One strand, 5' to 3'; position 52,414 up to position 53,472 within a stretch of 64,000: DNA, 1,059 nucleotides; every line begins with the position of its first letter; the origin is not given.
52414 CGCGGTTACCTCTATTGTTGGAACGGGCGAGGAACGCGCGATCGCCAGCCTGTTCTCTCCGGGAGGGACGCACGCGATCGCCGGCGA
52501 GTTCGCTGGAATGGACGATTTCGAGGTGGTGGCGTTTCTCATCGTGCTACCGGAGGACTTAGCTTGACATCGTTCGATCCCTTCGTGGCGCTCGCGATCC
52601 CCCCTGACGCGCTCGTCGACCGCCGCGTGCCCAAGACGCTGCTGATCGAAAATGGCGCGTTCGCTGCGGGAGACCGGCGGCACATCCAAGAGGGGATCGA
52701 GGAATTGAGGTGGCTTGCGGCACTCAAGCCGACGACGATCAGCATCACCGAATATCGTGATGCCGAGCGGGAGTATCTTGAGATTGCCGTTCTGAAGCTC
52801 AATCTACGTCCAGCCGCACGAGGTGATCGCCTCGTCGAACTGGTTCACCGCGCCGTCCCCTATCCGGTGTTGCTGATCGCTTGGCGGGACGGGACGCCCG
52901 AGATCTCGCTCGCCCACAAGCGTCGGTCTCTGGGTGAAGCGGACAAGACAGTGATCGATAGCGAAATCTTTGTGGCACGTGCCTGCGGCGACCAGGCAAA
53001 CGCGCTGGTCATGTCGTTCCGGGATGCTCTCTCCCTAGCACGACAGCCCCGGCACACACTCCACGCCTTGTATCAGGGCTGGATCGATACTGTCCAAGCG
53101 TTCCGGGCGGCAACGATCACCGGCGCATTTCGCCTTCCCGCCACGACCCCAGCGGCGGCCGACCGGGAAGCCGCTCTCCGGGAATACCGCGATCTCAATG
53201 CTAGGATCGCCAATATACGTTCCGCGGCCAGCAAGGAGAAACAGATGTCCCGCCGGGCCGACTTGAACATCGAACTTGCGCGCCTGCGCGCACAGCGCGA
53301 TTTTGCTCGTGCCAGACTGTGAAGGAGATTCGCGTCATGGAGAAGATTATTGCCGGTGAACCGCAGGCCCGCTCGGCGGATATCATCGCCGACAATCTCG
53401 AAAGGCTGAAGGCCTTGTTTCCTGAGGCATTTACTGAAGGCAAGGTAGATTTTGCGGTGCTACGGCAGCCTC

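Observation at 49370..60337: Eight-gene translationally coupled defence operon: SNF2-DUF4391-Mod...Res with a four-gene insertion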

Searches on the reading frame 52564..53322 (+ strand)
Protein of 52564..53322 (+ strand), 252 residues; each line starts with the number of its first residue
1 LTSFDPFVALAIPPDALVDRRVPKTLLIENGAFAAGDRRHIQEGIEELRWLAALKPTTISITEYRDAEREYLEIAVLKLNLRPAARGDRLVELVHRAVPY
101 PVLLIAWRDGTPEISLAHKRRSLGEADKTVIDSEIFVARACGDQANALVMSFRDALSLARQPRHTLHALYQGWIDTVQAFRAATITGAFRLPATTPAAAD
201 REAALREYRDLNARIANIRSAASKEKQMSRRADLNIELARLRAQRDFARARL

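Call 4: search_protein_families(library=pfam, proteins=[window:52564-53322:+], max_evalue=0.01)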
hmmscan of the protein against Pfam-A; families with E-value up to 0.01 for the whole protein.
window:52564-53322:+ (252 aa): 1 family
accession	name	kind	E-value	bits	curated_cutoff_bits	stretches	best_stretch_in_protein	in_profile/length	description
PF14335.11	DUF4391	-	3.4e-62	210.8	29.9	1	10-244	1-231/232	Domain of unknown function (DUF4391)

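Call 5: search_protein_families(library=padloc, proteins=[window:52564-53322:+], max_evalue=0.01)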
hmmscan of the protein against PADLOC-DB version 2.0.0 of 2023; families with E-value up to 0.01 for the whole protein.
window:52564-53322:+ (252 aa): 0 families

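Call 6: search_protein_families(library=ncbifam, proteins=[window:52564-53322:+], max_evalue=0.01)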
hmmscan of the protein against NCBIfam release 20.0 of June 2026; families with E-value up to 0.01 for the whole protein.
window:52564-53322:+ (252 aa): 0 families

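Call 16: search_dna_similar(query=window:52564-53322:+, collection=plasmids, mode=protein, max_rows=30)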
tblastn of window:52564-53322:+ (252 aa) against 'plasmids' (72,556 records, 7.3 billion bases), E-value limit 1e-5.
Records with a match: 12; places in all: 12; records where one place covers at least 80% of the query: 7.
Best place of each record, by identity: <60% 12.
By first word of the organism name: Vibrio 3; Paraburkholderia 1; Acetobacter 1; Methanomethylovorans 1; Desulforapulum 1; Shewanella 1; Providencia 1; Aeromonas 1; Persicobacter 1; Acinetobacter 1.
By predicted mobility (MOB-suite, as given by PLSDB): non-mobilizable 5; conjugative 4; mobilizable 3.
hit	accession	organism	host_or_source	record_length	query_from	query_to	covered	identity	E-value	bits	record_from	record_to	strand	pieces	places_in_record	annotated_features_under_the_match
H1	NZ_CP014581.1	Paraburkholderia phytofirmans OLGA172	-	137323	1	252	100%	48.8%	6e-60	211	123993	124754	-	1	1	DUF4391 domain-containing protein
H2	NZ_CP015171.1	Acetobacter ascendens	single cell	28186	9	240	92%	44.8%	4e-51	185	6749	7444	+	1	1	DUF4391 domain-containing protein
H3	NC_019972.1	Methanomethylovorans hollandica DSM 15978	-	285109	10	244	93%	29.3%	5e-27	116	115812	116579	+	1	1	DUF4391 domain-containing protein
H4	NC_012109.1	Desulforapulum autotrophicum HRM2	-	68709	9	244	94%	26.6%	3e-26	114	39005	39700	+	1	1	DUF4391 domain-containing protein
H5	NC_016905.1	Shewanella baltica OS678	-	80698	10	242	92%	26.7%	3e-17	88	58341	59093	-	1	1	DUF4391 domain-containing protein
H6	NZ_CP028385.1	Providencia heimbachae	porcine,cell culture,feces from ...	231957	10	242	92%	24.8%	1e-16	86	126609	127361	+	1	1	DUF4391 domain-containing protein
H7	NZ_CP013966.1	Aeromonas hydrophila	fish,cell culture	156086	7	190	73%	28.9%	2e-15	82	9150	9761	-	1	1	DUF4391 domain-containing protein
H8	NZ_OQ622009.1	Vibrio parahaemolyticus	-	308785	7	190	73%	28.4%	4e-15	82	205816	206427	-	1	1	DUF4391 domain-containing protein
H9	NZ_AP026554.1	Vibrio vulnificus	shrimp,shrimp food,homogenised shrimp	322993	7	190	73%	28.4%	4e-15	82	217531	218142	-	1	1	DUF4391 domain-containing protein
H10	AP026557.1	Vibrio alginolyticus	shrimp,shrimp food,homogenised shrimp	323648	7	190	73%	28.4%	4e-15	82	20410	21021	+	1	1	chemotaxis protein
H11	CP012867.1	Persicobacter sp. JZB09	cell culture,soil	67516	6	242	94%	19.8%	3e-10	67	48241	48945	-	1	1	record has no annotation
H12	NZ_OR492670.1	Acinetobacter gerneri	-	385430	4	129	50%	33.6%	3e-14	79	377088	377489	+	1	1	DUF4391 domain-containing protein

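Call 18: get_annotated_region(hit=H1, flank=10000)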
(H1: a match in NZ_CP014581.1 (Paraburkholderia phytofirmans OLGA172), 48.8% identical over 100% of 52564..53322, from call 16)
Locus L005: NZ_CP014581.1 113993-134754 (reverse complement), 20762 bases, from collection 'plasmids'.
description: Paraburkholderia phytofirmans OLGA172 plasmid pOLGA2, complete sequence
organism: Paraburkholderia phytofirmans OLGA172 (NCBI taxid 1417228)
taxonomy: Bacteria; Pseudomonadota; Betaproteobacteria; Burkholderiales; Burkholderiaceae; Paraburkholderia; Paraburkholderia phytofirmans; Paraburkholderia phytofirmans OLGA172
host: -; source: -; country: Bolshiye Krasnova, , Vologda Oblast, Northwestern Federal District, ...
typing (MOB-suite, as given by PLSDB): conjugative; relaxase MOBF; mating-pair formation MPF_F
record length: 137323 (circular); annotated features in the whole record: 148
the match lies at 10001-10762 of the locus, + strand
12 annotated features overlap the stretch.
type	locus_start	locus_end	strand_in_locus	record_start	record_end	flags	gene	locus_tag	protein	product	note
CDS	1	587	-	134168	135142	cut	-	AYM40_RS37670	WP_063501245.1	ParB/RepB/Spo0J family partition protein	GO:0007059 - chromosome segregation [Evidence IEA]; GO:0000910 - cytokinesis [Evidence IEA]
CDS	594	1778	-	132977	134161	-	-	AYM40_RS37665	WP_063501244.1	AAA family ATPase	-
CDS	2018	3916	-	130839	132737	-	-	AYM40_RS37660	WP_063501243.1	phage integrase family protein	-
CDS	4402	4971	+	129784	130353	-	-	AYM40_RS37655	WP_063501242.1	hypothetical protein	-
CDS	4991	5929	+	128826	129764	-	-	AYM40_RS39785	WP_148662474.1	hypothetical protein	-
CDS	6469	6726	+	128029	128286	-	-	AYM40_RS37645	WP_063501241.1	hypothetical protein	-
CDS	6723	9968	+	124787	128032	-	-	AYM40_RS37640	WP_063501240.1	helicase-related protein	-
CDS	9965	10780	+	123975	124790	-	-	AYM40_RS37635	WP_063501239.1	DUF4391 domain-containing protein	-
CDS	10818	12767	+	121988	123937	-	-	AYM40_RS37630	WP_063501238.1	site-specific DNA-methyltransferase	GO:0006306 - DNA methylation [Evidence IEA]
CDS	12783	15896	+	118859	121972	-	-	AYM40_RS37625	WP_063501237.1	DEAD/DEAH box helicase family protein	-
CDS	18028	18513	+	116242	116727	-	-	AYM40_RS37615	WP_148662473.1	hypothetical protein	-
CDS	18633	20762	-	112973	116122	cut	-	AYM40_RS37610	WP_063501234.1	error-prone DNA polymerase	-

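Call 19: get_annotated_region(hit=H2, flank=10000)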
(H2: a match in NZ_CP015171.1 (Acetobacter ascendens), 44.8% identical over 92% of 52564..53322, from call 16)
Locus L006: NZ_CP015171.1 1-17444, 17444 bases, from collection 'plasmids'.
description: Acetobacter ascendens strain LMG 1591 plasmid unnamed3, complete sequence
organism: Acetobacter ascendens (NCBI taxid 481146)
taxonomy: Bacteria; Pseudomonadota; Alphaproteobacteria; Rhodospirillales; Acetobacteraceae; Acetobacter; Acetobacter ascendens
host: -; source: single cell; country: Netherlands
typing (MOB-suite, as given by PLSDB): mobilizable; relaxase MOBQ
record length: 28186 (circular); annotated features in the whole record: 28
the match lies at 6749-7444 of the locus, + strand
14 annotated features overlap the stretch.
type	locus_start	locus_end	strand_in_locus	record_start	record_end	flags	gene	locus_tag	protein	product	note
CDS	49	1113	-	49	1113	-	-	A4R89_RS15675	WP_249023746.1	Abi family protein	-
CDS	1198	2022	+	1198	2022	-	-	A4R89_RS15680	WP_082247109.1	IS5-like element IS12528 family transposase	GO:0006313 - DNA transposition [Evidence IEA]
CDS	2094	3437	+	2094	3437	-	-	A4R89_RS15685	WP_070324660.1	IS1182 family transposase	-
CDS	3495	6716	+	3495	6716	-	-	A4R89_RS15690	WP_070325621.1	helicase-related protein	-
CDS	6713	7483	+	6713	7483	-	-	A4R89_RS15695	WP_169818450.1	DUF4391 domain-containing protein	-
CDS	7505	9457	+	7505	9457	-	-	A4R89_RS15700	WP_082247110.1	site-specific DNA-methyltransferase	GO:0006306 - obsolete DNA methylation [Evidence IEA]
CDS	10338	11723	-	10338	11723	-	-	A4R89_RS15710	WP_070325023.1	IS1380-like element IS1380A family transposase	GO:0006313 - DNA transposition [Evidence IEA]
CDS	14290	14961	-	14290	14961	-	-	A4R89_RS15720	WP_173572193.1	DUF6118 family protein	-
CDS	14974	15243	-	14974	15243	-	-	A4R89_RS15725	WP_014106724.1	Txe/YoeB family addiction module toxin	GO:0008219 - cell death [Evidence IEA]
CDS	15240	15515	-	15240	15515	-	-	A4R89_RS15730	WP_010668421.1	type II toxin-antitoxin system prevent-host-death family antitoxin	GO:0008219 - cell death [Evidence IEA]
CDS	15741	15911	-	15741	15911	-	-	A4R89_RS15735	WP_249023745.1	plasmid stabilization protein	-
CDS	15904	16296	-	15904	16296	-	-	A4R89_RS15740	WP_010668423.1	PIN domain nuclease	-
CDS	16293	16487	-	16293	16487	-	-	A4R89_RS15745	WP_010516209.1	type II toxin-antitoxin system VapB family antitoxin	-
CDS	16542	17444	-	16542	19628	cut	traA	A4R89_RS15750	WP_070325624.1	Ti-type conjugative transfer relaxase TraA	-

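Call 49: get_annotated_region(hit=H4, flank=9000)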
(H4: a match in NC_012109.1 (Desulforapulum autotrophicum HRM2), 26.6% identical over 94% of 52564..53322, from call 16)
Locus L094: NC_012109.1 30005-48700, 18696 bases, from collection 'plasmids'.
description: Desulforapulum autotrophicum HRM2 plasmid pHRM2a, complete sequence
organism: Desulforapulum autotrophicum HRM2 (NCBI taxid 177437)
taxonomy: Bacteria; Thermodesulfobacteriota; Desulfobacteria; Desulfobacterales; Desulfobacteraceae; Desulforapulum; Desulforapulum autotrophicum; Desulforapulum autotrophicum HRM2
host: -; source: -; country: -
typing (MOB-suite, as given by PLSDB): mobilizable; replicon rep_cluster_1872; relaxase MOBQ
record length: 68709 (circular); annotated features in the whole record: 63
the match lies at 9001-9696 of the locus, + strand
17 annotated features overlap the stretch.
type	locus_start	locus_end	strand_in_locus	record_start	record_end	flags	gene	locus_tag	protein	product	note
CDS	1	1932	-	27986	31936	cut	-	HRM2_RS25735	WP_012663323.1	PAS domain S-box protein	-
CDS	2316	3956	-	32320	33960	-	-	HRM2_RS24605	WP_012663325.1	IS1634 family transposase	-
CDS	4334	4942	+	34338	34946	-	-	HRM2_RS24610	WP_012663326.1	master DNA invertase Mpi family serine-type recombinase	-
CDS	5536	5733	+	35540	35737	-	-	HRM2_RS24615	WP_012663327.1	helix-turn-helix domain-containing protein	-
CDS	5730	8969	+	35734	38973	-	-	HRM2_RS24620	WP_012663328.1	helicase-related protein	-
CDS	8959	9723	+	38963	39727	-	-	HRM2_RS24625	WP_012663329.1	DUF4391 domain-containing protein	-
CDS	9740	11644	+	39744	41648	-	-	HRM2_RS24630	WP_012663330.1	site-specific DNA-methyltransferase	GO:0006306 - DNA methylation [Evidence IEA]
CDS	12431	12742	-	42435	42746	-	-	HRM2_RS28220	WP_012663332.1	hypothetical protein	-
CDS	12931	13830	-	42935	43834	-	-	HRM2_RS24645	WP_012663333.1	MerR family transcriptional regulator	GO:0006355 - regulation of DNA-templated transcription [Evidence IEA]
CDS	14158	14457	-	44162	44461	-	-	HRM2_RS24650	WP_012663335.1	type II toxin-antitoxin system RelE/ParE family toxin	GO:0030541 - plasmid partitioning [Evidence IEA]; GO:0051290 - protein heterotetramerization [Evidence IEA]; GO:0009432 ...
CDS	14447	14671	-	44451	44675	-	-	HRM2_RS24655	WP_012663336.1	addiction module protein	-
CDS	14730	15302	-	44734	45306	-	-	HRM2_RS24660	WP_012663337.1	recombinase family protein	GO:0006310 - DNA recombination [Evidence IEA]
CDS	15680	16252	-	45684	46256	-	-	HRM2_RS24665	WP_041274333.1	hypothetical protein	-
CDS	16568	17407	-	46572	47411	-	-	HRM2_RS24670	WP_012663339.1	hypothetical protein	-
CDS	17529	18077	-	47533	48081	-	-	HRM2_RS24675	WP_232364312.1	DUF4357 domain-containing protein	-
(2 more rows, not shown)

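Call 50: get_annotated_region(hit=H5, flank=9000)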
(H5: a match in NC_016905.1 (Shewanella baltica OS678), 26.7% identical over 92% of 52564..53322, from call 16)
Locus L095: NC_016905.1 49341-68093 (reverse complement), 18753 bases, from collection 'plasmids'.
description: Shewanella baltica OS678 plasmid pSBAL67801, complete sequence
organism: Shewanella baltica OS678 (NCBI taxid 693973)
taxonomy: Bacteria; Pseudomonadota; Gammaproteobacteria; Alteromonadales; Shewanellaceae; Shewanella; Shewanella baltica; Shewanella baltica OS678
host: -; source: -; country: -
typing (MOB-suite, as given by PLSDB): conjugative; replicon rep_cluster_559; relaxase MOBF; mating-pair formation MPF_F
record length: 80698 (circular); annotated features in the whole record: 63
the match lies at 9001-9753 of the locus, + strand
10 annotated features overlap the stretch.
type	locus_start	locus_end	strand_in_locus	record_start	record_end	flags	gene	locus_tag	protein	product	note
CDS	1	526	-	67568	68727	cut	-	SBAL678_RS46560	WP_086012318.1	IS3-like element ISSba3 family transposase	-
CDS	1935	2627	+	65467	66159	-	-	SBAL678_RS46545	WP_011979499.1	IS6-like element ISSba18 family transposase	-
CDS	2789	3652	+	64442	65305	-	-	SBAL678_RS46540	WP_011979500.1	delta-class carbonic anhydrase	-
CDS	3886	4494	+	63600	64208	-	-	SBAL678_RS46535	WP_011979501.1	recombinase family protein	-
CDS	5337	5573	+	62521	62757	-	-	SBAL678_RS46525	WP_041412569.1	hypothetical protein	-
CDS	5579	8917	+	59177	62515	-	-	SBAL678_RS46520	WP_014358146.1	helicase-related protein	-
CDS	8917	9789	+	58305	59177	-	-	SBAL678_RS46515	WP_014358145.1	DUF4391 domain-containing protein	-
CDS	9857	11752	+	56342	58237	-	-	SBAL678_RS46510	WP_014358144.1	site-specific DNA-methyltransferase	GO:0006306 - DNA methylation [Evidence IEA]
CDS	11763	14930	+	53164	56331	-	-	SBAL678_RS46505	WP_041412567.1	DEAD/DEAH box helicase family protein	-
CDS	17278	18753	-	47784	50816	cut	-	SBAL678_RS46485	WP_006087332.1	Tn3 family transposase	-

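Call 51: get_annotated_region(hit=H7, flank=9000)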
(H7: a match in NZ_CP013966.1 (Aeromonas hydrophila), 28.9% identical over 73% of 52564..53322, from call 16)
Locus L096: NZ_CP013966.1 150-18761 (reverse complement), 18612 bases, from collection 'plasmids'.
description: Aeromonas hydrophila strain D4 plasmid pAhD4-1, complete sequence
organism: Aeromonas hydrophila (NCBI taxid 644)
taxonomy: Bacteria; Pseudomonadota; Gammaproteobacteria; Aeromonadales; Aeromonadaceae; Aeromonas; Aeromonas hydrophila
host: -; source: fish,cell culture; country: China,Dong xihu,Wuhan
typing (MOB-suite, as given by PLSDB): conjugative; replicon rep_cluster_71; relaxase MOBH,MOBH; mating-pair formation MPF_F
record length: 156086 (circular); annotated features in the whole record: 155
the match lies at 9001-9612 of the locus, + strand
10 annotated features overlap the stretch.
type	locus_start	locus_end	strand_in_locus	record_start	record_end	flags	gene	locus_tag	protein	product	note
CDS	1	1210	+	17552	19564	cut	-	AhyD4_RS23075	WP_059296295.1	AAA family ATPase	-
CDS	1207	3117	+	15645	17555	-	-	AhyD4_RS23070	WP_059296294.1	UvrD-helicase domain-containing protein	-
CDS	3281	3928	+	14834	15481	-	-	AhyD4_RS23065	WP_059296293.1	hypothetical protein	-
CDS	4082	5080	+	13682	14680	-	-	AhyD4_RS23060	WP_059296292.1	competence protein CoiA family protein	-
CDS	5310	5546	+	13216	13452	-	-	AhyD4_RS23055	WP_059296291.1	hypothetical protein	-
CDS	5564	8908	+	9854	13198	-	-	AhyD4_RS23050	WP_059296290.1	helicase-related protein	-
CDS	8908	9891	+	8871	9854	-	-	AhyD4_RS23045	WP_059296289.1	DUF4391 domain-containing protein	-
CDS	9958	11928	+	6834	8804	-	-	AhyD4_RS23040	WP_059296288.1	site-specific DNA-methyltransferase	GO:0006306 - DNA methylation [Evidence IEA]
CDS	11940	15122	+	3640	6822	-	-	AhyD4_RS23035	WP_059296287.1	DEAD/DEAH box helicase family protein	-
CDS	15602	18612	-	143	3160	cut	-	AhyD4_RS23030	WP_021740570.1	Tn3-like element IS3000 family transposase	GO:0006313 - DNA transposition [Evidence IEA]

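Call 52: get_annotated_region(hit=H3, flank=9000)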
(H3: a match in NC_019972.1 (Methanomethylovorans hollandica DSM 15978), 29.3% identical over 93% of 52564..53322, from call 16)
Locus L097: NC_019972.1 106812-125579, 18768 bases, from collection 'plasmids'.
description: Methanomethylovorans hollandica DSM 15978 plasmid pMETHO01, complete sequence
organism: Methanomethylovorans hollandica DSM 15978 (NCBI taxid 867904)
taxonomy: Archaea; Euryarchaeota; Methanomicrobia; Methanosarcinales; Methanosarcinaceae; Methanomethylovorans; Methanomethylovorans hollandica; Methanomethylovorans hollandica DSM 15978
host: -; source: -; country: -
typing (MOB-suite, as given by PLSDB): non-mobilizable; replicon rep_cluster_57
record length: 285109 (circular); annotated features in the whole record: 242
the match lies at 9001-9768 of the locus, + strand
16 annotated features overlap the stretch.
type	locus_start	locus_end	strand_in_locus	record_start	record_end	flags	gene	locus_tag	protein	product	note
CDS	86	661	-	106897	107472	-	-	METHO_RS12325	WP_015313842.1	hypothetical protein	-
CDS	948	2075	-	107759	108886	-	-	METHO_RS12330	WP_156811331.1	ISH3 family transposase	-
CDS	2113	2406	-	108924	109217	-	-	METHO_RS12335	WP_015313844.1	hypothetical protein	-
CDS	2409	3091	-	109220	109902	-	-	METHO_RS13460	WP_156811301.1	IS1 family transposase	-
CDS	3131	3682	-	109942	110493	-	-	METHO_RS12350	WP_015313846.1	hypothetical protein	-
CDS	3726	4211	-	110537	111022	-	-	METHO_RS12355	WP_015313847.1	hypothetical protein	-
CDS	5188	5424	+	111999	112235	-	-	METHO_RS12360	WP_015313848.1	hypothetical protein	-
CDS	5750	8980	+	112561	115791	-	-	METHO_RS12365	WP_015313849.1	helicase-related protein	-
CDS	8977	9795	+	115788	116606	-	-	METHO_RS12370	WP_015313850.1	DUF4391 domain-containing protein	-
CDS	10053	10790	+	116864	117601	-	-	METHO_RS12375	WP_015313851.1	hypothetical protein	-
CDS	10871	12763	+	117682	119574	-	-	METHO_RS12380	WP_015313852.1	site-specific DNA-methyltransferase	GO:0006306 - DNA methylation [Evidence IEA]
CDS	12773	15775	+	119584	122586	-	-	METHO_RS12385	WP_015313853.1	DEAD/DEAH box helicase family protein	-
CDS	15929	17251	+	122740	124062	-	-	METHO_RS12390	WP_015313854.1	restriction endonuclease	GO:0009307 - DNA restriction-modification system [Evidence IEA]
CDS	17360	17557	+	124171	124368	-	-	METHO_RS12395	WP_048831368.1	hypothetical protein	-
CDS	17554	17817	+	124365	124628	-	-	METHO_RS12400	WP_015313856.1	type II toxin-antitoxin system RelE/ParE family toxin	GO:0030541 - plasmid partitioning [Evidence IEA]; GO:0051290 - protein heterotetramerization [Evidence IEA]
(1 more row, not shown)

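Call 77: search_protein_families(library=phrogs, proteins=[window:52564-53322:+], max_evalue=0.01)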
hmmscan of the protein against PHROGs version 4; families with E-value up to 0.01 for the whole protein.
window:52564-53322:+ (252 aa): 1 family
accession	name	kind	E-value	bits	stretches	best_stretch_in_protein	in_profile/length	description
phrog_37194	-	unknown function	1e-07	32.7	1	12-243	12-229/237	-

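Call 86: search_solved_structures(query=window:52564-53322:+, max_evalue=10)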
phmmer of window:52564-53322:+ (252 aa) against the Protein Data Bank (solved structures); distinct sequences matched with E-value up to 10: 3.
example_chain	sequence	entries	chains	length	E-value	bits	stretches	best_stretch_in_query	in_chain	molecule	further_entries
8uck_e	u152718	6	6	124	1.3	11.7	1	159-208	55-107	Cytochrome c oxidase subunit 5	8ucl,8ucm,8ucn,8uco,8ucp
8ucj_e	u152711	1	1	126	1.3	11.7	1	159-208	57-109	Cytochrome c oxidase subunit 5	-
1whd_A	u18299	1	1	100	2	11.2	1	68-112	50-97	regulator of G-protein signaling 3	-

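Call 96: find_related_loci(query=A6, collection=viral_contigs, flank=9000)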
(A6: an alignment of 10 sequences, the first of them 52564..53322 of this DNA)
Query A6 (252 aa) in viral_contigs; peptide patterns used: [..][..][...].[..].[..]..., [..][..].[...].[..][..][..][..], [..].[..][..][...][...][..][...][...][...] (x = any residue, [..] = any of these).
82 stretches matched a pattern; 9 encode a relative of the query (tblastn E <= 1e-3); 9 distinct loci.
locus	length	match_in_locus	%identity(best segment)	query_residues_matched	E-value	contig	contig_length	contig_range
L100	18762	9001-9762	48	1-252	5e-70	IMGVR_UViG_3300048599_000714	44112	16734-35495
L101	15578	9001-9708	52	9-244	3e-67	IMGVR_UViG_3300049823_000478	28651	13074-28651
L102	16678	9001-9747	50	9-252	1e-64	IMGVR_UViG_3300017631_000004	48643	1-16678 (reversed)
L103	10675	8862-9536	48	9-235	4e-63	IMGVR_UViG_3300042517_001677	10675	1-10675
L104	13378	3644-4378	46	9-244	5e-61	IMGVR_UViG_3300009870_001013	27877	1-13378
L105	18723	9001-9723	31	10-252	3e-37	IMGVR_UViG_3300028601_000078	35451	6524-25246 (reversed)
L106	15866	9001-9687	31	7-243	4e-31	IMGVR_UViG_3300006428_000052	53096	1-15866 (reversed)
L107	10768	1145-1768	22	10-242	1e-4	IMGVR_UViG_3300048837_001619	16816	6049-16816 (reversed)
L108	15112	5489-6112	22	10-242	1e-4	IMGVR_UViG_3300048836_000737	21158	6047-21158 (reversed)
